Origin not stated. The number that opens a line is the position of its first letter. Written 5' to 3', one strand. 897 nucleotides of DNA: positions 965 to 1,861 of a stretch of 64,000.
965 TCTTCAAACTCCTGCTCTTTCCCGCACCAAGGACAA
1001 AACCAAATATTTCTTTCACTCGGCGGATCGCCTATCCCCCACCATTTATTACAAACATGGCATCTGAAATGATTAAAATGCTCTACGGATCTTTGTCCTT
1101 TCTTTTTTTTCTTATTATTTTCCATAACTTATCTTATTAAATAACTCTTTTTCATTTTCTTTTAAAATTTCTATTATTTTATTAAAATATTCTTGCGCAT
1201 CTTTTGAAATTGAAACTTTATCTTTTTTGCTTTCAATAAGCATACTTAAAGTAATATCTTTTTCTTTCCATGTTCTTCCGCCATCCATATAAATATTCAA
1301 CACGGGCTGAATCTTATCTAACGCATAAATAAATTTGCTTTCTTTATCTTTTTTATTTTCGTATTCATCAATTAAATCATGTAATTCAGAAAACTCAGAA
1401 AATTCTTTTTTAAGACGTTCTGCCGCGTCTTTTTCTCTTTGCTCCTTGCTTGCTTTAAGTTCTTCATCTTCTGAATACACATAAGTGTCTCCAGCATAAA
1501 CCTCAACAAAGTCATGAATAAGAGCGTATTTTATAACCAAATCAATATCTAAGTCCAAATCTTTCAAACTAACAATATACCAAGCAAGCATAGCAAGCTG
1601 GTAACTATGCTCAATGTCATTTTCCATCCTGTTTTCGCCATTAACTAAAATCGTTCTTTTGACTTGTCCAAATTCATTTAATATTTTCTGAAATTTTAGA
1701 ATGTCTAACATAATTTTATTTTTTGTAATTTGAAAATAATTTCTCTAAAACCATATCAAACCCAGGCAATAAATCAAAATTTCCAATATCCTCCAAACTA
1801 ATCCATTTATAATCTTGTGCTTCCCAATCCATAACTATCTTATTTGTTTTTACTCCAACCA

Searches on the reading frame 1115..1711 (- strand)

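Call 77: search_protein_families(library=pfam, proteins=[window:1115-1711:-], max_evalue=0.001)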
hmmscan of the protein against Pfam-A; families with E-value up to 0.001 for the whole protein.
window:1115-1711:- (198 aa): 3 families
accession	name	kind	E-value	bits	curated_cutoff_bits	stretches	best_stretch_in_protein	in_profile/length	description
PF13023.12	HD_3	-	1e-32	113.7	22.5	1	16-166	6-157/165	HD domain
PF12917.13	YfbR-like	-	2.1e-11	44.3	25.9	1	7-138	2-139/182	5'-deoxynucleotidase YfbR-like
PF01966.28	HD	-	1.5e-06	28.9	22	1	33-134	2-113/116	HD domain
